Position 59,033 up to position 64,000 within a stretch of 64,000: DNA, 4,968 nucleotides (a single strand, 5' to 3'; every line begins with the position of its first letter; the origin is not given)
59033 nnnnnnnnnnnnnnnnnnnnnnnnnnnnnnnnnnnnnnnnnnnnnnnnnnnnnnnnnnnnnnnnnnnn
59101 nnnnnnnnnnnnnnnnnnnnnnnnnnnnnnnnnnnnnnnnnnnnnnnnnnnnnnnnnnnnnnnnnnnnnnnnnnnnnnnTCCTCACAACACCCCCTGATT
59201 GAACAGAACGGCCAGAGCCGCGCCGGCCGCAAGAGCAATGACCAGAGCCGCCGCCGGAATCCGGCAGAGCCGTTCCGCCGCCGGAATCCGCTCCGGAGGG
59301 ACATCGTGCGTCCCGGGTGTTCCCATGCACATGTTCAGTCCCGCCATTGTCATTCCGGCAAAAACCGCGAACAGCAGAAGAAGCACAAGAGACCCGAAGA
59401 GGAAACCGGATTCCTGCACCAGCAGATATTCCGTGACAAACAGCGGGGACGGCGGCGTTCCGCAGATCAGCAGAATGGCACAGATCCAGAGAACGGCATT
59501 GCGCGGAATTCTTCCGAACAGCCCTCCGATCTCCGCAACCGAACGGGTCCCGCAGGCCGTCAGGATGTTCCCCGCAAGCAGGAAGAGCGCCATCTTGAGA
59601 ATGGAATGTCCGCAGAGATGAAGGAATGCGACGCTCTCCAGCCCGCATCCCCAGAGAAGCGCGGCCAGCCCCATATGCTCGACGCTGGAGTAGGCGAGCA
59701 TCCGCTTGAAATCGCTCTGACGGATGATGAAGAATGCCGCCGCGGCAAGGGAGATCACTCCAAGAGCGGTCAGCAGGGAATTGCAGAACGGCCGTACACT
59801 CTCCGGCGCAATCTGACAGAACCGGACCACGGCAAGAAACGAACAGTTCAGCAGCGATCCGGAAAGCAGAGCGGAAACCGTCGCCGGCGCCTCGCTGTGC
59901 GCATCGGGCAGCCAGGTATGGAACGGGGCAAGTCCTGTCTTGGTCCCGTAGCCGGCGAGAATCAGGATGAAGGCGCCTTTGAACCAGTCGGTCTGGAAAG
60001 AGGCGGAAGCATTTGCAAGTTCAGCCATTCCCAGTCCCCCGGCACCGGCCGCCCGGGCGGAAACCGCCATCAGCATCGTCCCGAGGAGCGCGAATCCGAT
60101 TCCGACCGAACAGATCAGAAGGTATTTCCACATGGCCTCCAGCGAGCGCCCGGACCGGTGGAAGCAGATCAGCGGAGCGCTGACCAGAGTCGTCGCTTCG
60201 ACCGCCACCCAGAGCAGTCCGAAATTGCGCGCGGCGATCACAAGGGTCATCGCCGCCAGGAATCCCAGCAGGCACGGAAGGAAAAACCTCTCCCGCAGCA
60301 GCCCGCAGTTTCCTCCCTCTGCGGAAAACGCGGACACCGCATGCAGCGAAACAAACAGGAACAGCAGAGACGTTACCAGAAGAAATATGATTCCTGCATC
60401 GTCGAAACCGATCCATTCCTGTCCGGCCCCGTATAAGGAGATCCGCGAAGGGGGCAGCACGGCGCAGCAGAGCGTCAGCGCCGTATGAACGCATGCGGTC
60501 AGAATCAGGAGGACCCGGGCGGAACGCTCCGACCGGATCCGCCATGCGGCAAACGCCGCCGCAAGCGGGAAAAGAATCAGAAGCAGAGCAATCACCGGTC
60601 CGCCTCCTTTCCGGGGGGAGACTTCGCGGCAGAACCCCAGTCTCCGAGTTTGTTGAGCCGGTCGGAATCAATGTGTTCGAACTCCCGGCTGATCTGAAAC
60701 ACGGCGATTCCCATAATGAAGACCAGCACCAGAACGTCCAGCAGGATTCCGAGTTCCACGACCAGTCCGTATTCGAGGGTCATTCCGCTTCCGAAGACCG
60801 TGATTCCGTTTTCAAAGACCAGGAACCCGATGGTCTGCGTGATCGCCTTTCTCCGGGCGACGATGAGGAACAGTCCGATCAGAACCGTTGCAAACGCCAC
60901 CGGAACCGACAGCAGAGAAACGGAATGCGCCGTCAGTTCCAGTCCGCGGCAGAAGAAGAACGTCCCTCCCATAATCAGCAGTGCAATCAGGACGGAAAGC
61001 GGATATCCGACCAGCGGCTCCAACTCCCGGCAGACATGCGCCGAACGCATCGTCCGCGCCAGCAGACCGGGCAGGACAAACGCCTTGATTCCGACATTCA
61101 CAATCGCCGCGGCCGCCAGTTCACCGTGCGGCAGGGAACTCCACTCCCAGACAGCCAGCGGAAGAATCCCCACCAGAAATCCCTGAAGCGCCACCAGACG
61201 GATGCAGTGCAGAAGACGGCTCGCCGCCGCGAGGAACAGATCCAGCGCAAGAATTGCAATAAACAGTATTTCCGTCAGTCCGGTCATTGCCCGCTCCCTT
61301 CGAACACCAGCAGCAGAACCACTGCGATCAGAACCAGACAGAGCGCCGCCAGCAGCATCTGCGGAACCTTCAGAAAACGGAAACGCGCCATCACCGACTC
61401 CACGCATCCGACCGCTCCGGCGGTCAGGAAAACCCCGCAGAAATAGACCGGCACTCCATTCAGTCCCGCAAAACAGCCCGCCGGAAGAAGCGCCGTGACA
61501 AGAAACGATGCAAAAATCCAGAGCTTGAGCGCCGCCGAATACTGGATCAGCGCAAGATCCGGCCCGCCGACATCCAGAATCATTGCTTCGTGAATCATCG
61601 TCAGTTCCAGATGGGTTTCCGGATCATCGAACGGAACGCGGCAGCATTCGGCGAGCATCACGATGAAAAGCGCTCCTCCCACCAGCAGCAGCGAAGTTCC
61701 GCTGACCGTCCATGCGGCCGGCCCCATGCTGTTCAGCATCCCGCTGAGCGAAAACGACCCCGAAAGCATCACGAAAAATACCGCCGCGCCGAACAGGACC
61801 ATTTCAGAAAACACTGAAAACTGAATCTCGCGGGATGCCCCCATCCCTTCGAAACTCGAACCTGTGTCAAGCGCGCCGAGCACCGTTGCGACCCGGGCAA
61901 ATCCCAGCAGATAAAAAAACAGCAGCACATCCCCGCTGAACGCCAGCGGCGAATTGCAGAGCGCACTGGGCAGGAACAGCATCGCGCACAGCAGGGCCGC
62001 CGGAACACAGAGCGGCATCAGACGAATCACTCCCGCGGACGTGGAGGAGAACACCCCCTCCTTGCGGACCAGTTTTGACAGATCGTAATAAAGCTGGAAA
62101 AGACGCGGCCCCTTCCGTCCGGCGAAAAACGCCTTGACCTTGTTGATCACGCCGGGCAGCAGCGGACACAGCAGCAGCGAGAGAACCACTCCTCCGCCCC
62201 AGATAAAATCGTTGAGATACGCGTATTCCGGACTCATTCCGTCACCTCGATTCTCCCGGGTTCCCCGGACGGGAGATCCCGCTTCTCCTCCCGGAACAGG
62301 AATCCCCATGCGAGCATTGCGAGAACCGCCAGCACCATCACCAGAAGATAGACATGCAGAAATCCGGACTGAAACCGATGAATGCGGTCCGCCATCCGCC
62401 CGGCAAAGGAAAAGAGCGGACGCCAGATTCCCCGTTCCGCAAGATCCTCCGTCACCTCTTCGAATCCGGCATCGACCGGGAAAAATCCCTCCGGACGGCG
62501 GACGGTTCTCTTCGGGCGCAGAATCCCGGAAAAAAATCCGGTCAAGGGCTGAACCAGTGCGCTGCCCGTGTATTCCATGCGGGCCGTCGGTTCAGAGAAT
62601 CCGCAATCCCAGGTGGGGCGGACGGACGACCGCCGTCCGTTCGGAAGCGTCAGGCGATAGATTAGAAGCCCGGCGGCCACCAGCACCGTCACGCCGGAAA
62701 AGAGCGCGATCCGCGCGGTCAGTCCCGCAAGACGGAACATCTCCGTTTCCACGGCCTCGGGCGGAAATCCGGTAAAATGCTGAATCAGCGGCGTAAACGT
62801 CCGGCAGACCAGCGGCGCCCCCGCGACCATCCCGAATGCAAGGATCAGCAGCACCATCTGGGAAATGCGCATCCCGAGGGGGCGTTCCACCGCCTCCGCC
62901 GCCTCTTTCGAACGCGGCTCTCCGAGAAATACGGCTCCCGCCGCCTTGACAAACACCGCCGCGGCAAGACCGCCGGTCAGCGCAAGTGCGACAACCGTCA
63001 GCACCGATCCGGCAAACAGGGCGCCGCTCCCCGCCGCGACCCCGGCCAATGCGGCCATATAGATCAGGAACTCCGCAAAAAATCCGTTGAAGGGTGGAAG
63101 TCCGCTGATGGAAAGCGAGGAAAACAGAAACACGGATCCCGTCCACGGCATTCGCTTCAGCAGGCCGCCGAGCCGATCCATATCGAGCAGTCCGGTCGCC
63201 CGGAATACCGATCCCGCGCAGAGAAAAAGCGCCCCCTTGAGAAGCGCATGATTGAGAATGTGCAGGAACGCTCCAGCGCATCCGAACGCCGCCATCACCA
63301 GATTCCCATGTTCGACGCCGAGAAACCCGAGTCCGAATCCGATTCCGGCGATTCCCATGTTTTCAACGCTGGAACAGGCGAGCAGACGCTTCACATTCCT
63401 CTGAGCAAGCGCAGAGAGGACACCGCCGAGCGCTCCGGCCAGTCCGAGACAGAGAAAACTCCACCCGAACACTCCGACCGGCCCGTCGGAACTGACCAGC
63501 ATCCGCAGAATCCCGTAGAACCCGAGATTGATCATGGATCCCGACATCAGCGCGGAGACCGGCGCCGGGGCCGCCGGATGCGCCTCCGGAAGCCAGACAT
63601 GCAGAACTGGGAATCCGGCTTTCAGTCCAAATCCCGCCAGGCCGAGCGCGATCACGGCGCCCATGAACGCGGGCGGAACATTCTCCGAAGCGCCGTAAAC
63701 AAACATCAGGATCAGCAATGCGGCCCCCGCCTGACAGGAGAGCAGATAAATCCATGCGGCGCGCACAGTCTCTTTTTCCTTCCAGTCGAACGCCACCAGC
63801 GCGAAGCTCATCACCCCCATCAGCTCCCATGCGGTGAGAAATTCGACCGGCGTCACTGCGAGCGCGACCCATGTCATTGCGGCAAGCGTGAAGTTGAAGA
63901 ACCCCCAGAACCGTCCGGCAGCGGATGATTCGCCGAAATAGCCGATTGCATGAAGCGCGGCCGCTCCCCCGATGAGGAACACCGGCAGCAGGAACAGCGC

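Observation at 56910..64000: Group-4-hydrogenase-like membrane complex whose catalytic subunit has lost both NiFe-binding CxxC motifs (Ehr-type, substrate unknown)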

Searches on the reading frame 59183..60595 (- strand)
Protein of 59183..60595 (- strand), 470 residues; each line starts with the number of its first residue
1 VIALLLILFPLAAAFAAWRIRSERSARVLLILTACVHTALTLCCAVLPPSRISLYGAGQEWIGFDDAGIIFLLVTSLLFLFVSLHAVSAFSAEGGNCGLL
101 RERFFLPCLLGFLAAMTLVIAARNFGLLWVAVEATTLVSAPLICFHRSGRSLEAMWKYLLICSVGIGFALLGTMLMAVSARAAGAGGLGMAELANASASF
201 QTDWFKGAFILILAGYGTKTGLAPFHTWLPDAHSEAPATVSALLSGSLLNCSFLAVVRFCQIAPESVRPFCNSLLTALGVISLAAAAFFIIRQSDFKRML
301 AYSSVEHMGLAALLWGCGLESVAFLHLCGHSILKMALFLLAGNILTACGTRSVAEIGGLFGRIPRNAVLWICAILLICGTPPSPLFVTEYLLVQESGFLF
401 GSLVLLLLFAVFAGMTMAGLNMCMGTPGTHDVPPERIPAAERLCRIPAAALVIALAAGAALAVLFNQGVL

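Call 3: search_protein_families(library=pfam, proteins=[window:59183-60595:-], max_evalue=0.01)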
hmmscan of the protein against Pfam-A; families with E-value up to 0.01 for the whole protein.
window:59183-60595:- (470 aa): 1 family
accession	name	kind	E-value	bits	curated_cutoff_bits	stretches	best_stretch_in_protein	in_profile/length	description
PF00361.26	Proton_antipo_M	-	3.4e-46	158.2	21.5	1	123-413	2-291/294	NADH:quinone oxidoreductase/Mrp antiporter, TM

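Call 4: search_protein_families(library=ncbifam, proteins=[window:59183-60595:-], max_evalue=0.01)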
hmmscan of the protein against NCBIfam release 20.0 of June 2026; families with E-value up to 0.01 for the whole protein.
window:59183-60595:- (470 aa): 74 families (the best 25 are shown)
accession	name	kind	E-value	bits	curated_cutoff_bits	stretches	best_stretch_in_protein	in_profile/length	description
NF005044.0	PRK06458.1-4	equivalog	2.5e-82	277.4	610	1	3-441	7-456/531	hydrogenase 4 subunit F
NF005045.0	PRK06458.1-5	equivalog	5.6e-72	243.3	543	1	4-430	4-442/484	hydrogenase 4 subunit F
NF005043.0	PRK06458.1-3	equivalog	9.8e-72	242.4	533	1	4-433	10-445/483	hydrogenase 4 subunit F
NF005041.0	PRK06458.1-1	equivalog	1e-63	216.2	951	1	3-437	8-452/526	hydrogenase 4 subunit F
NF005042.0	PRK06458.1-2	equivalog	1.1e-57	196.2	437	1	4-422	6-401/439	hydrogenase 4 subunit F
NF006427.0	PRK08676.1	equivalog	1.6e-54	185.6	511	1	21-455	21-464/486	hydrogenase membrane subunit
NF005086.0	PRK06521.1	equivalog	4.7e-45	154.2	667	1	62-395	76-413/669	hydrogenase 4 subunit B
TIGR01972.1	NDH_I_M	subfamily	1.5e-41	142.6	263.8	1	62-396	74-400/486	NADH-quinone oxidoreductase subunit M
TIGR01770.1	NDH_I_N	subfamily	7.1e-36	124.2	332.6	1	8-413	13-416/472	NADH-quinone oxidoreductase subunit NuoN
NF006418.0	PRK08667.1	equivalog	4.7e-35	121.2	794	1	7-417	10-432/644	hydrogenase membrane subunit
NF009287.0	PRK12647.1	equivalog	1.8e-34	119.4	937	1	69-423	79-425/773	putative monovalent cation/H+ antiporter subunit A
NF006419.0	PRK08668.1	equivalog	2.9e-32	112.2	617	1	5-395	6-399/613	NADH dehydrogenase subunit M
NF006241.0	PRK08377.1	equivalog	1.1e-31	110.4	645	1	3-410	5-415/494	NADH dehydrogenase subunit N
NF006240.0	PRK08376.1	subfamily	1.5e-31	109.9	662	1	65-405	89-434/521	putative monovalent cation/H+ antiporter subunit D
TIGR00940.1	2a6301s01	subfamily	2.7e-31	108.7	920.45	1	102-388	106-402/793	monovalent cation:proton antiporter subunit A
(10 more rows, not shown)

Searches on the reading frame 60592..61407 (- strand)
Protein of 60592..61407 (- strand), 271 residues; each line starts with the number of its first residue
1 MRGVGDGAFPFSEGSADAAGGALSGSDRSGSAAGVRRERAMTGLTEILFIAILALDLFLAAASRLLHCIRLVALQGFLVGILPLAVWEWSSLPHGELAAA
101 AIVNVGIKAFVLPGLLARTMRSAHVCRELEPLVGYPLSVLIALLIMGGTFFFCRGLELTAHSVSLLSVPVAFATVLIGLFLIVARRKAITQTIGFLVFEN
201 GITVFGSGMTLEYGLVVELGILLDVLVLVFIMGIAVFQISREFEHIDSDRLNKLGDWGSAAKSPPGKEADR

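Call 3: search_protein_families(library=pfam, proteins=[window:60592-61407:-], max_evalue=0.01)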
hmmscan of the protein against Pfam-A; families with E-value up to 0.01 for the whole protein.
window:60592-61407:- (271 aa): 1 family
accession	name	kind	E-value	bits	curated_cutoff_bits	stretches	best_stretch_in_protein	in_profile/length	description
PF00420.29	Oxidored_q2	-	0.0082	16.3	26.1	1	170-254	5-93/95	NADH-ubiquinone/plastoquinone oxidoreductase chain 4L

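Call 4: search_protein_families(library=ncbifam, proteins=[window:60592-61407:-], max_evalue=0.01)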
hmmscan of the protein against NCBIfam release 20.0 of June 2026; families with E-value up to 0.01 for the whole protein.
window:60592-61407:- (271 aa): 1 family
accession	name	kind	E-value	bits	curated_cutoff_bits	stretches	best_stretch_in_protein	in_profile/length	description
NF008556.0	PRK11492.1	equivalog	8.9e-18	64.9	136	1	44-254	6-214/216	hydrogenase 4 membrane subunit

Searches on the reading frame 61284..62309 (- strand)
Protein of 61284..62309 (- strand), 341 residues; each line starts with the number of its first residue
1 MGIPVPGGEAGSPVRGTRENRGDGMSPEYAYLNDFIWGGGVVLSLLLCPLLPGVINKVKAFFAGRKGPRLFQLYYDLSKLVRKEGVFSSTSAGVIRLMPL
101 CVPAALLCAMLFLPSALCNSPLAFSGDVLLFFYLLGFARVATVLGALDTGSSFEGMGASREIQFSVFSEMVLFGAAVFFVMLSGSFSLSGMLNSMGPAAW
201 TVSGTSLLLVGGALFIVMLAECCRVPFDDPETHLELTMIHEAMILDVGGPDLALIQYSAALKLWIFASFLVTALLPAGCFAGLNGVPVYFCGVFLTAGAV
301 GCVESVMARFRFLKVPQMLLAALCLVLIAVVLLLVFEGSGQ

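Call 3: search_protein_families(library=pfam, proteins=[window:61284-62309:-], max_evalue=0.01)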
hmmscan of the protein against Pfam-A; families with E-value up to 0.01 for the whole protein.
window:61284-62309:- (341 aa): 1 family
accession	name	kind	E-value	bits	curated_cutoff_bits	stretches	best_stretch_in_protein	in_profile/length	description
PF00146.26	NADHdh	-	2.1e-30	106.6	27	1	43-333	10-296/298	NADH dehydrogenase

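Call 4: search_protein_families(library=ncbifam, proteins=[window:61284-62309:-], max_evalue=0.01)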
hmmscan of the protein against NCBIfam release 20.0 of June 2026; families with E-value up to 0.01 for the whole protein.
window:61284-62309:- (341 aa): 4 families
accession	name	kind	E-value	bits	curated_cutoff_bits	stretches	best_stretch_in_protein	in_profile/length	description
NF004741.0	PRK06076.1-2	equivalog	5.5e-09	35.7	305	1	56-332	45-328/337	NADH-quinone oxidoreductase subunit NuoH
NF004740.0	PRK06076.1-1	equivalog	1.1e-08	34.9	399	1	61-272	42-254/325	NADH-quinone oxidoreductase subunit NuoH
NF004745.0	PRK06076.1-6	equivalog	2.7e-05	23.6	450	1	65-241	47-232/341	NADH-quinone oxidoreductase subunit NuoH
NF004743.0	PRK06076.1-4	equivalog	0.0014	17.6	494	1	138-236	134-232/433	NADH-quinone oxidoreductase subunit NuoH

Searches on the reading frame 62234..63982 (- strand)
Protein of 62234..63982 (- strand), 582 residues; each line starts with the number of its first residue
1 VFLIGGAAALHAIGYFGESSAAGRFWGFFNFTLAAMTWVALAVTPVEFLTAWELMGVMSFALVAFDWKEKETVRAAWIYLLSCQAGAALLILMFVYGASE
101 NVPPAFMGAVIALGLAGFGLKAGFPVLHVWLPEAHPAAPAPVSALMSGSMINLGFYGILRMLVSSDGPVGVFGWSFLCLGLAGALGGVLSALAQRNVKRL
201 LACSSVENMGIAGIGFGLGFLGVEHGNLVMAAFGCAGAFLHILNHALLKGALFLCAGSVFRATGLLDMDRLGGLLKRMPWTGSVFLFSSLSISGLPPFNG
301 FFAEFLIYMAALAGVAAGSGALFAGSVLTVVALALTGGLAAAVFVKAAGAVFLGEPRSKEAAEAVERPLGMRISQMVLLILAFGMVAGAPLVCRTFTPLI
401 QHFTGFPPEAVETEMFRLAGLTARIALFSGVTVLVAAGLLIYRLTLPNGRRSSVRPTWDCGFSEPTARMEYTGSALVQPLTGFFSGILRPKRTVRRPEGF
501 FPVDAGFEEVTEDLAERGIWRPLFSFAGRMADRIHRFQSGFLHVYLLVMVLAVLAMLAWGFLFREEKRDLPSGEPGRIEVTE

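Call 3: search_protein_families(library=pfam, proteins=[window:62234-63982:-], max_evalue=0.01)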
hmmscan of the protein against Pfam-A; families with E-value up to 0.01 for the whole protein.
window:62234-63982:- (582 aa): 1 family
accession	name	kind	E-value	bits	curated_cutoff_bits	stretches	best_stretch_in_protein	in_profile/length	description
PF00361.26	Proton_antipo_M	-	6e-39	134.4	21.5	1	48-314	7-278/294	NADH:quinone oxidoreductase/Mrp antiporter, TM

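Call 4: search_protein_families(library=ncbifam, proteins=[window:62234-63982:-], max_evalue=0.01)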
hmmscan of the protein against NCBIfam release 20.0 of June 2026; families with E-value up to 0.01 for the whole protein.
window:62234-63982:- (582 aa): 70 families (the best 25 are shown)
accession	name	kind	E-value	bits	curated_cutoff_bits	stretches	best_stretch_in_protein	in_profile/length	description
NF005086.0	PRK06521.1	equivalog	2.7e-124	416.1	667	1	4-558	92-665/669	hydrogenase 4 subunit B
NF006418.0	PRK08667.1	equivalog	2.3e-96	323.8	794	1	4-557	89-637/644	hydrogenase membrane subunit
NF005958.0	PRK08042.1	equivalog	2.2e-52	178.7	727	1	108-492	195-568/608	formate hydrogenlyase subunit 3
NF006240.0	PRK08376.1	subfamily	4.2e-48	164.5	662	1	7-386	105-491/521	putative monovalent cation/H+ antiporter subunit D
NF005097.0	PRK06525.1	equivalog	1.3e-47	162.7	430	1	21-383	112-469/480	hydrogenase 4 subunit D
NF006419.0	PRK08668.1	equivalog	7.5e-40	137.3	617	1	17-445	93-523/613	NADH dehydrogenase subunit M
NF009287.0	PRK12647.1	equivalog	1.1e-39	136.6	937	1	3-442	87-517/773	putative monovalent cation/H+ antiporter subunit A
TIGR00940.1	2a6301s01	subfamily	5.3e-39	134.2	920.45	1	4-442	87-539/793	monovalent cation:proton antiporter subunit A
NF009285.0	PRK12645.1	equivalog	1.8e-38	132.4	1028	1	4-435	90-540/804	Na+/H+ antiporter subunit A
NF009310.0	PRK12668.1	equivalog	1.3e-37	129.9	564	1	38-426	109-460/584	Na(+)/H(+) antiporter subunit D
NF005044.0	PRK06458.1-4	equivalog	9e-36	123.8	610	1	103-356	214-457/531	hydrogenase 4 subunit F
TIGR01972.1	NDH_I_M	subfamily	4.7e-35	121.2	263.8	1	26-387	110-468/486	NADH-quinone oxidoreductase subunit M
NF009288.0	PRK12648.1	equivalog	2e-33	115.6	1104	1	4-388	88-472/954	monovalent cation/H+ antiporter subunit A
NF005046.0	PRK06459.1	equivalog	3.3e-33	115.2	460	1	27-498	78-533/587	hydrogenase 4 subunit B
NF006427.0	PRK08676.1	equivalog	9e-33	113.9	511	1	100-383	199-462/486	hydrogenase membrane subunit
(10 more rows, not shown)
